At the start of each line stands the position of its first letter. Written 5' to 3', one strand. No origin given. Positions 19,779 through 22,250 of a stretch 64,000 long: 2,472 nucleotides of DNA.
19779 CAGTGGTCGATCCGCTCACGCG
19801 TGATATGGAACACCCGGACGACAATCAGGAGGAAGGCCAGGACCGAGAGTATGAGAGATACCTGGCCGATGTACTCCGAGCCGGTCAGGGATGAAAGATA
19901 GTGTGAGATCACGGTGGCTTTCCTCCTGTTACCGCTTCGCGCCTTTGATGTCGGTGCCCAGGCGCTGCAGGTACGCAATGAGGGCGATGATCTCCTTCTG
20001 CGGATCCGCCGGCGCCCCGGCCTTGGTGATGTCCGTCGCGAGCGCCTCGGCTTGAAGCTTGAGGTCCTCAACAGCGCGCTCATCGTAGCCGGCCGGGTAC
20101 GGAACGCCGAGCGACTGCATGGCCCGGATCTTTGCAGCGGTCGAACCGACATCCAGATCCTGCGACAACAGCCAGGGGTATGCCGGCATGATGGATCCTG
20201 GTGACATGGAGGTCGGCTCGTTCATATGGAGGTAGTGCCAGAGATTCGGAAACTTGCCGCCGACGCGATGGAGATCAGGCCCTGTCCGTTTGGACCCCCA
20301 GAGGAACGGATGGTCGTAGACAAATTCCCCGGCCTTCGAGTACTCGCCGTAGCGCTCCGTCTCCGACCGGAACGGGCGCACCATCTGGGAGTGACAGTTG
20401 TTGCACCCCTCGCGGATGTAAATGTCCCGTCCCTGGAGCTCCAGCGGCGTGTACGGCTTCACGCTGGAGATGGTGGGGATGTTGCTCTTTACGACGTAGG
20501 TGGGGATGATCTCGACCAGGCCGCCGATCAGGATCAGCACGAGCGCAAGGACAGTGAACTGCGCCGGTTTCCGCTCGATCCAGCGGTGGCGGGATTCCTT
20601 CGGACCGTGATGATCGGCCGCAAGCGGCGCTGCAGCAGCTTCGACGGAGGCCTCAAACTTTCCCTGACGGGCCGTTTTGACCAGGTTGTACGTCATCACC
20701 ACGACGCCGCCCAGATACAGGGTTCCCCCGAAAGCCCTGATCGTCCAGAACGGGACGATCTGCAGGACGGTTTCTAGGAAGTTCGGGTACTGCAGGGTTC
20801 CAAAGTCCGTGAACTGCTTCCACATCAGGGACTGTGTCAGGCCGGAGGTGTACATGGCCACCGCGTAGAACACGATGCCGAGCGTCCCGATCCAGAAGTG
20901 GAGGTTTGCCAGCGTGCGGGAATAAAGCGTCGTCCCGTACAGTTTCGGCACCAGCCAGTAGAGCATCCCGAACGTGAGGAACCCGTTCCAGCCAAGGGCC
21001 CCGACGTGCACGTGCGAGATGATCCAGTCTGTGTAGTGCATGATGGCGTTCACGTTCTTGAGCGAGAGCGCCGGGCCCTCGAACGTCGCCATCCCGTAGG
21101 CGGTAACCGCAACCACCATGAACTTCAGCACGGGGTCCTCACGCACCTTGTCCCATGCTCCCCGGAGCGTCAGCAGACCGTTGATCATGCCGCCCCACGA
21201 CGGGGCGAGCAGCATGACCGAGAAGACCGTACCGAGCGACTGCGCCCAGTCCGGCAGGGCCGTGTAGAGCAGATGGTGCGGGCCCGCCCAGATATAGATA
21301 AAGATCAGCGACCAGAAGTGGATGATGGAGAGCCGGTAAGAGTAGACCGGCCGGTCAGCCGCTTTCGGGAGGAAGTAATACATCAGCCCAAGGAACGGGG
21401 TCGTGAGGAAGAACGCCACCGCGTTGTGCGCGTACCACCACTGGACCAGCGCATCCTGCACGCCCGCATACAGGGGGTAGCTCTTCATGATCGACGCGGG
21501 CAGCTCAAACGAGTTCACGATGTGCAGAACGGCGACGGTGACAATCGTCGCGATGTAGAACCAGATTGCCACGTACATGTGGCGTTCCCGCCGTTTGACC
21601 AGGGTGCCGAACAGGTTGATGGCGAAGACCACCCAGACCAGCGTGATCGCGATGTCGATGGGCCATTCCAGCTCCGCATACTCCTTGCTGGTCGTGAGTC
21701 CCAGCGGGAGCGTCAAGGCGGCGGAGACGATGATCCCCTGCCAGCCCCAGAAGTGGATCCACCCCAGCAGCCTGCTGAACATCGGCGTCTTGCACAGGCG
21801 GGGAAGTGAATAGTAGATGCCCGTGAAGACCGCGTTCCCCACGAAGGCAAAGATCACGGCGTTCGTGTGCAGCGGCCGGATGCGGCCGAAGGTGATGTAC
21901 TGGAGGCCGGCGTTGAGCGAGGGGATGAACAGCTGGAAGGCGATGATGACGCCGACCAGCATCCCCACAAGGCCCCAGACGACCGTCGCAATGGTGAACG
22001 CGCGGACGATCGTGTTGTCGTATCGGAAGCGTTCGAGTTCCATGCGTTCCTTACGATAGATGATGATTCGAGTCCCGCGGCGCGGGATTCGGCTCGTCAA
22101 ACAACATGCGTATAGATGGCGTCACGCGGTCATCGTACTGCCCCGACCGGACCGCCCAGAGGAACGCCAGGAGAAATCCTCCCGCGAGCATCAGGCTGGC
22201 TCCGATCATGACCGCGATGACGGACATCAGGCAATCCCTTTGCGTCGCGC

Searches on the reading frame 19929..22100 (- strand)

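Call 43: search_protein_families(library=pfam, proteins=[window:19929-22100:-], max_evalue=0.001)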
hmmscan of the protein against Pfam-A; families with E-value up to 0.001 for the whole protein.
window:19929-22100:- (723 aa): 2 families
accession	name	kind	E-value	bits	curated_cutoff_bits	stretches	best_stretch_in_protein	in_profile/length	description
PF00115.25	COX1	-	1.5e-117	393.6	34.8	1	31-461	2-436/436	Cytochrome C and Quinol oxidase polypeptide I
PF02433.20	FixO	-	7.8e-99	330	29.6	1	505-718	1-219/219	Cytochrome C oxidase, mono-heme subunit/FixO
